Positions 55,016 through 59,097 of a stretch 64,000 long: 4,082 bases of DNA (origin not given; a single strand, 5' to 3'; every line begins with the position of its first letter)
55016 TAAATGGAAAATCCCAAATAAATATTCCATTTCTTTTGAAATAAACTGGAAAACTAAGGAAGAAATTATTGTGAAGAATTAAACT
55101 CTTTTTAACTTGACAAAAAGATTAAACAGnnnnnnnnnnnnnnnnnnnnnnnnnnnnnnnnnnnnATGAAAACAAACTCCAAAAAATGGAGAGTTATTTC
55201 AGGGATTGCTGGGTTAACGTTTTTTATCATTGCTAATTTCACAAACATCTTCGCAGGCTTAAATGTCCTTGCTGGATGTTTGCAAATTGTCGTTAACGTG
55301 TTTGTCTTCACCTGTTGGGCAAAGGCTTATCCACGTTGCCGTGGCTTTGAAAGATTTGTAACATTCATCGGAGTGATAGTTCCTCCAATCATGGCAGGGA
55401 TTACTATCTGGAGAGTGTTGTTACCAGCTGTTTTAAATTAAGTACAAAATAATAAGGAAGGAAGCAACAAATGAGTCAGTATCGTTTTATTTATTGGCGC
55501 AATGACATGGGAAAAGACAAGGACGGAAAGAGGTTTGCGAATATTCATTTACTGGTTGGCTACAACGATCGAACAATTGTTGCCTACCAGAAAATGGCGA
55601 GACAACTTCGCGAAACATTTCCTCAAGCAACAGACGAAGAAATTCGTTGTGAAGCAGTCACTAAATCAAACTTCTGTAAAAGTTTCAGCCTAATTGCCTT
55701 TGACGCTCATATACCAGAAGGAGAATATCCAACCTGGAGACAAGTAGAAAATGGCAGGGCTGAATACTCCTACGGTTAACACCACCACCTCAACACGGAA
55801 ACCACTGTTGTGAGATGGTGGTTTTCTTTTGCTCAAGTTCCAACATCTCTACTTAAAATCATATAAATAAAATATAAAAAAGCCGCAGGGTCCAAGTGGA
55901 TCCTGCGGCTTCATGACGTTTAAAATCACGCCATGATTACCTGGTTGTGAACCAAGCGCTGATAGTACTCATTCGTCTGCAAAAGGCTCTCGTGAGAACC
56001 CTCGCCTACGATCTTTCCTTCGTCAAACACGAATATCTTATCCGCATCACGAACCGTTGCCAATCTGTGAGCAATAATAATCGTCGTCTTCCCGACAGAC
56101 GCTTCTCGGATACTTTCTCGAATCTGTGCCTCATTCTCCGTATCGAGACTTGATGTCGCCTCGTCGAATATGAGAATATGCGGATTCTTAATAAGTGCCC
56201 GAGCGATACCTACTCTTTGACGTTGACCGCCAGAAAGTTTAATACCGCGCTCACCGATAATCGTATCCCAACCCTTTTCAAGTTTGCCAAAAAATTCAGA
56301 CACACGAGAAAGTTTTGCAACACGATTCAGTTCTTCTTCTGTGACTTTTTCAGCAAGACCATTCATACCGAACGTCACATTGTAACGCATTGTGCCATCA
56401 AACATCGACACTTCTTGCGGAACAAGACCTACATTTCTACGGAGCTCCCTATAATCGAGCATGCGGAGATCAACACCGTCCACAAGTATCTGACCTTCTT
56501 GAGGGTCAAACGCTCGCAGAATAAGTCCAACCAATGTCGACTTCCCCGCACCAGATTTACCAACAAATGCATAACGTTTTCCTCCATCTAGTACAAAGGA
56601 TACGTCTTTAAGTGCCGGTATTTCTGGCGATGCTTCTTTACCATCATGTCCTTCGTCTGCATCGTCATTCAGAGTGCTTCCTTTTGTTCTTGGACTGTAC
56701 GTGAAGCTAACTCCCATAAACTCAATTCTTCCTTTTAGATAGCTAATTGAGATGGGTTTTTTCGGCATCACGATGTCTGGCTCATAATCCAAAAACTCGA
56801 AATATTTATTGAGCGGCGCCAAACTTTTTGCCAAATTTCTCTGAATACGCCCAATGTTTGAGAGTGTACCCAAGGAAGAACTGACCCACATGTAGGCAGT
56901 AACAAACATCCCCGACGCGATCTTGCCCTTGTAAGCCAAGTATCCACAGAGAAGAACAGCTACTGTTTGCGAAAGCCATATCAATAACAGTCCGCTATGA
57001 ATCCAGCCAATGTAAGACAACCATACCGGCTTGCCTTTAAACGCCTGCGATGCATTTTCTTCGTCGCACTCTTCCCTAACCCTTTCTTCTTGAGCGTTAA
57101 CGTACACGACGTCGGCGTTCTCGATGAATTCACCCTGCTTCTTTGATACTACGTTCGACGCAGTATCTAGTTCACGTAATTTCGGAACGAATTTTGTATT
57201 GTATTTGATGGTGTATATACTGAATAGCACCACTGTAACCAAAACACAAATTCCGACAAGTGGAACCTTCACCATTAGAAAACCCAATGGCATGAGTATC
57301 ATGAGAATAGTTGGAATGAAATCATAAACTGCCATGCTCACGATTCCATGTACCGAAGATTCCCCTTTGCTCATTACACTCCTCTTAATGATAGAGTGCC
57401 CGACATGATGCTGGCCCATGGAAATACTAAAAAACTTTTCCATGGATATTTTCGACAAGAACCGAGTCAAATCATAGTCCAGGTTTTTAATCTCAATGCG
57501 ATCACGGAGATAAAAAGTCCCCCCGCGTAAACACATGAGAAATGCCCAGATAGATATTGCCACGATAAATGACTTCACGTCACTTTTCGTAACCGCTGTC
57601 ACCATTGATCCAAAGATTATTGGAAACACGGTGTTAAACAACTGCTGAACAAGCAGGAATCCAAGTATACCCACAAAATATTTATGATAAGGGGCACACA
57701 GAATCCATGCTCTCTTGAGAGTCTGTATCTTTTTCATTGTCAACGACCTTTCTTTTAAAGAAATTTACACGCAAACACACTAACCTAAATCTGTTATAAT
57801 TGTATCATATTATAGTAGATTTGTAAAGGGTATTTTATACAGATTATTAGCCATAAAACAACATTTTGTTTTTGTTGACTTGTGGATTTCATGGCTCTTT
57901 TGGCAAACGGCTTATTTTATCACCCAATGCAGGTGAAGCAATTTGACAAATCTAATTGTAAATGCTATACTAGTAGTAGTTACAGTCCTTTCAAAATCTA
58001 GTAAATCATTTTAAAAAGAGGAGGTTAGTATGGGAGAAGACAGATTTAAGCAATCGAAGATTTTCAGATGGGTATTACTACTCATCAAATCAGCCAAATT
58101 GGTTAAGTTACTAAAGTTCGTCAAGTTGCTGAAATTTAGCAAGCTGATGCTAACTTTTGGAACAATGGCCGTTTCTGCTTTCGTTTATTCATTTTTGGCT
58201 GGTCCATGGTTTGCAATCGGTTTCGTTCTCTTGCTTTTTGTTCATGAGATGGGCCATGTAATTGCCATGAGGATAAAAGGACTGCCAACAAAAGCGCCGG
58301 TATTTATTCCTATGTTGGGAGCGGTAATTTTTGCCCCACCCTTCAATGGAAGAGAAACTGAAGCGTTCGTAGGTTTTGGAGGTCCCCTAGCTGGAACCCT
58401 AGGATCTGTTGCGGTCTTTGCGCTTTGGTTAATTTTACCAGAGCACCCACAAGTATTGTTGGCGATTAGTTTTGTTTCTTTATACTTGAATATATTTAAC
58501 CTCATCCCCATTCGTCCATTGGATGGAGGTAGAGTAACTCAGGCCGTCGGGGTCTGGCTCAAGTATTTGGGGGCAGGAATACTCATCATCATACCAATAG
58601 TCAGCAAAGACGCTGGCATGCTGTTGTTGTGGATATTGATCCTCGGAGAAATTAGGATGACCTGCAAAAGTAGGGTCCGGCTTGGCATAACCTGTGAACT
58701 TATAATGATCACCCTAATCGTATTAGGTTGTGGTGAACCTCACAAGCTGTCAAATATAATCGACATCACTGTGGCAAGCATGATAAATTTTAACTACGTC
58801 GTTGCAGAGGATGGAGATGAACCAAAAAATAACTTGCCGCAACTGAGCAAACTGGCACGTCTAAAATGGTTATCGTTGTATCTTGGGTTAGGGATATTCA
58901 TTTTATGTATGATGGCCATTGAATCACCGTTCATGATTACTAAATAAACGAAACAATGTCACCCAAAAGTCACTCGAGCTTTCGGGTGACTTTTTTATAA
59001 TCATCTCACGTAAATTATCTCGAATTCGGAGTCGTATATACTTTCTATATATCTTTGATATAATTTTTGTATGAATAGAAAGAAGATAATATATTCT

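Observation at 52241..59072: Threefold repeated promoter module (TATC-N3-GATA palindrome overlapping an extended -10) driving leaderless small ORFs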

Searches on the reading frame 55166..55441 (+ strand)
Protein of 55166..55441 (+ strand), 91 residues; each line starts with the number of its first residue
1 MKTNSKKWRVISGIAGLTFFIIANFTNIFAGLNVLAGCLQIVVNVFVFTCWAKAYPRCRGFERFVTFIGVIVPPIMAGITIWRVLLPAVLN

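Call 10: search_protein_families(library=pfam, max_evalue=0.1, proteins=[window:55166-55441:+])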
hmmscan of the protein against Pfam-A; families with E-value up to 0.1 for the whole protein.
window:55166-55441:+ (91 aa): 1 family
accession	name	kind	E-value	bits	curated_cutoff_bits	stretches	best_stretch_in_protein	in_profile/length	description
PF00953.26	Glycos_transf_4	-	0.0032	17.9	27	1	13-51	68-106/160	Glycosyl transferase family 4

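Call 55: search_protein_families(library=phrogs, max_evalue=0.01, proteins=[window:55166-55441:+])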
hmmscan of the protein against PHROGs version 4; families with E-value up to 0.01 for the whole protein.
window:55166-55441:+ (91 aa): 0 families

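Call 56: search_protein_families(library=ncbifam, max_evalue=0.01, proteins=[window:55166-55441:+])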
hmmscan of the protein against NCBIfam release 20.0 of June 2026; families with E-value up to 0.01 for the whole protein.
window:55166-55441:+ (91 aa): 0 families

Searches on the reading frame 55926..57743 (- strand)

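Call 9: search_protein_families(library=pfam, proteins=[window:55926-57743:-])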
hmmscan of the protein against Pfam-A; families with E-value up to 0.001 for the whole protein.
window:55926-57743:- (605 aa): 3 families
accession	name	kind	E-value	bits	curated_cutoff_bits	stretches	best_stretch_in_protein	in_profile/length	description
PF00005.33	ABC_tran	-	2.1e-32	113.1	25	1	378-531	1-137/137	ABC transporter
PF02463.25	SMC_N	-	9.6e-07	28.9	40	1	413-571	105-209/220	RecF/RecN/SMC N terminal domain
PF00664.28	ABC_membrane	-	1.7e-05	25.1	28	1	27-285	5-265/274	ABC transporter transmembrane region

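Call 101: search_protein_families(library=padloc, max_evalue=0.01, proteins=[window:55926-57743:-])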
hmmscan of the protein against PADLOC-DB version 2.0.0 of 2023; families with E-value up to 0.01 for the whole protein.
window:55926-57743:- (605 aa): 2 families
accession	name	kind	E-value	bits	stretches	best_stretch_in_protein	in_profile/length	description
PDLC04135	mad3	-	2.9e-32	110.6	2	469-599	235-361/374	mads_3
PDLC04140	mad8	-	1.2e-11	42.8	1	370-562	9-235/314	mads_8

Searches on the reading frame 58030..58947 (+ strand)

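Call 9: search_protein_families(library=pfam, proteins=[window:58030-58947:+])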
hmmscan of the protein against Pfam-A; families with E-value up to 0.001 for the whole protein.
window:58030-58947:+ (305 aa): 1 family
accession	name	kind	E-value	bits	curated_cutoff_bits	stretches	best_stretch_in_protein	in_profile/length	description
PF02163.28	Peptidase_M50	-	2.6e-13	50.2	27.2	2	142-173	162-193/221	Peptidase family M50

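Call 55: search_protein_families(library=phrogs, max_evalue=0.01, proteins=[window:58030-58947:+])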
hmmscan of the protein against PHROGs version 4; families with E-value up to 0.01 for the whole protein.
window:58030-58947:+ (305 aa): 0 families

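Call 56: search_protein_families(library=ncbifam, max_evalue=0.01, proteins=[window:58030-58947:+])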
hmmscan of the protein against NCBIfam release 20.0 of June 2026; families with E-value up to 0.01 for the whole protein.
window:58030-58947:+ (305 aa): 1 family
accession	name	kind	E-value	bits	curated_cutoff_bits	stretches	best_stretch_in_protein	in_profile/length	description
TIGR00054.1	TIGR00054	equivalog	0.00012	21.1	147.55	0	143-169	349-375/421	RIP metalloprotease RseP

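Call 101: search_protein_families(library=padloc, max_evalue=0.01, proteins=[window:58030-58947:+])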
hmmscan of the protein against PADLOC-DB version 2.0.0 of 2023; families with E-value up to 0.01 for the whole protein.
window:58030-58947:+ (305 aa): 0 families
